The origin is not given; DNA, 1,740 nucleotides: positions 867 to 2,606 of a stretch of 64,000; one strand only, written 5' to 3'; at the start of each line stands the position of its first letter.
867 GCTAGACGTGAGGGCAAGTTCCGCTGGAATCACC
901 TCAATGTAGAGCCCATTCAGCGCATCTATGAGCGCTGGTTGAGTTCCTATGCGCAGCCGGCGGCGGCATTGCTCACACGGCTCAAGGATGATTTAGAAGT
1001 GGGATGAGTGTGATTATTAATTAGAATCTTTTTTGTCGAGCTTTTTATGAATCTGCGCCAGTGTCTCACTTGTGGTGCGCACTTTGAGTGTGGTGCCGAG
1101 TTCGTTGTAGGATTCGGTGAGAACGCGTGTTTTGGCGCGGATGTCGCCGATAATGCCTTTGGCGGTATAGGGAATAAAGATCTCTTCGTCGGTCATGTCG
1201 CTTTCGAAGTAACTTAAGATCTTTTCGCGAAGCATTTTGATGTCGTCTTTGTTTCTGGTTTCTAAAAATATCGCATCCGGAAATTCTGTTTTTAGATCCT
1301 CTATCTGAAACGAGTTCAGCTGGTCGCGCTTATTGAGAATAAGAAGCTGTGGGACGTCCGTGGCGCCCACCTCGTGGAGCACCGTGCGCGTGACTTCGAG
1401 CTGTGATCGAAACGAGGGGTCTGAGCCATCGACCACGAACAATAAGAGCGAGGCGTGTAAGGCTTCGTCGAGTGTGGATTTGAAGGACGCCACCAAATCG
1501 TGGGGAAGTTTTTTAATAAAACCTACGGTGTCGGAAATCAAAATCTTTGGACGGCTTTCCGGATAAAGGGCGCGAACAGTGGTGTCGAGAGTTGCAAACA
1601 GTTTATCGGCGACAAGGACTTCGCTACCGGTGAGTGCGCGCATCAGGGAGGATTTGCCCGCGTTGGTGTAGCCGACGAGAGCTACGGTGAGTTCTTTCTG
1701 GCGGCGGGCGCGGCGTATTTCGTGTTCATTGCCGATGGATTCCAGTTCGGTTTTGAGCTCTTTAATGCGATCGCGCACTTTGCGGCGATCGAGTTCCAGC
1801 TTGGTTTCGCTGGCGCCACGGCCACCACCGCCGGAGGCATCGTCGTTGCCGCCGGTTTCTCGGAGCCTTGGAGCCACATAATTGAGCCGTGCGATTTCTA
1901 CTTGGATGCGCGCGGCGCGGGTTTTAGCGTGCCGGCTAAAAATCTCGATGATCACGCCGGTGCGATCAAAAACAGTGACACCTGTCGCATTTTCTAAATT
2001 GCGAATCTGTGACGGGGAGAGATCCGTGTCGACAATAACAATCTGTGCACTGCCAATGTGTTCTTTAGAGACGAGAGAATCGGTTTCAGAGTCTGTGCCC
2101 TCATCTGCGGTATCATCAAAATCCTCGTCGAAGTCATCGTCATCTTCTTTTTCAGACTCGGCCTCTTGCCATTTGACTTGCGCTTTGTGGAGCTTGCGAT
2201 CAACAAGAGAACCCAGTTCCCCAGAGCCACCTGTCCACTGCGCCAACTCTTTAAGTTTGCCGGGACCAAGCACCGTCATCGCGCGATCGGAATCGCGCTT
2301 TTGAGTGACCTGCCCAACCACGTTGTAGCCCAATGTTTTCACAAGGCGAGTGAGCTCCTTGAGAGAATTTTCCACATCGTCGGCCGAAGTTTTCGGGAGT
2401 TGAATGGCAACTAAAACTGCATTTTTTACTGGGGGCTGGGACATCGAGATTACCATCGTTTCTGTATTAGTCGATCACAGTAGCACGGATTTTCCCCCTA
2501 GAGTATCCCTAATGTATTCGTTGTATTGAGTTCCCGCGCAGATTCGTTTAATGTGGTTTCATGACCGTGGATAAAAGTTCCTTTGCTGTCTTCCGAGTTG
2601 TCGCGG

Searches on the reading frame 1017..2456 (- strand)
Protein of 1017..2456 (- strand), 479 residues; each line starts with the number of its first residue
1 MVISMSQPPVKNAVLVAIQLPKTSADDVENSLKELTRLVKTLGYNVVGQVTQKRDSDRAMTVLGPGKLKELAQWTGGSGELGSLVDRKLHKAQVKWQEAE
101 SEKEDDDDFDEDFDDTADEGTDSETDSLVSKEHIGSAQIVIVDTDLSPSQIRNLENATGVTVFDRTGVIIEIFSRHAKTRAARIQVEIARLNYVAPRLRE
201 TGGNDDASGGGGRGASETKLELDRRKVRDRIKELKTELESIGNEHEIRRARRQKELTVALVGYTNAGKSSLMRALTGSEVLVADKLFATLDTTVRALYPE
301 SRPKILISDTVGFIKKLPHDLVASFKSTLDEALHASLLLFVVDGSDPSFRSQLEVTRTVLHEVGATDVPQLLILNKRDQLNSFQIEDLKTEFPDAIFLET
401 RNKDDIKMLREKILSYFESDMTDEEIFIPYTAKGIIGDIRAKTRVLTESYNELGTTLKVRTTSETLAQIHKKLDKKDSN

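Call 73: search_protein_families(library=pfam, proteins=[window:1017-2456:-], max_evalue=0.1)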
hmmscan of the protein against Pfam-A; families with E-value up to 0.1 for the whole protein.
window:1017-2456:- (479 aa): 15 families
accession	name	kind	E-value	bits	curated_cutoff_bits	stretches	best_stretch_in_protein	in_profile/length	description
PF13167.11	GTP-bdg_N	-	7.6e-25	87.8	25.4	2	135-173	50-88/89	GTP-binding GTPase N-terminal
PF16360.10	GTP-bdg_M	-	1.1e-20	74.4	29.5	1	176-252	1-79/79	GTP-binding GTPase Middle Region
PF01926.29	MMR_HSR1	-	1.9e-19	70.3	21.9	1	257-376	1-113/113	50S ribosome-binding GTPase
PF03193.22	RsgA_GTPase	-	3.9e-05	24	30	0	253-285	104-136/174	RsgA GTPase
PF02421.24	FeoB_N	-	0.00019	21.4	27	1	257-381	2-119/156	Ferrous iron transport protein B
PF00350.29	Dynamin_N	-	0.00021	21.8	27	1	258-289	1-32/168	Dynamin family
PF00025.27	Arf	-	0.0016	18.4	22.3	0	337-390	84-138/174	ADP-ribosylation factor family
PF18469.7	PH_18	-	0.0096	16.4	26.6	1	359-439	27-106/140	Pleckstrin homology domain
PF14812.11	PBP1_TM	-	0.042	14.6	27.8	0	87-132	11-58/85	Transmembrane domain of transglycosylase PBP1 at N-terminal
PF05773.27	RWD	-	0.05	14.2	22.8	0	238-333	10-92/112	RWD domain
PF00005.33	ABC_tran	-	0.06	14.4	25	0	257-283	13-39/137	ABC transporter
PF16897.10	MMR_HSR1_Xtn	-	0.079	13.4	35.2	0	368-416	56-103/106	C-terminal region of MMR_HSR1 domain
PF00126.33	HTH_1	-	0.081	13.3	26.6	0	150-167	33-50/60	Bacterial regulatory helix-turn-helix protein, lysR family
PF00503.26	G-alpha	-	0.082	12.5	48.8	0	240-275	6-41/333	G-protein alpha subunit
PF13191.12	AAA_16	-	0.1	13.6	32.6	0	246-362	15-158/167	AAA ATPase domain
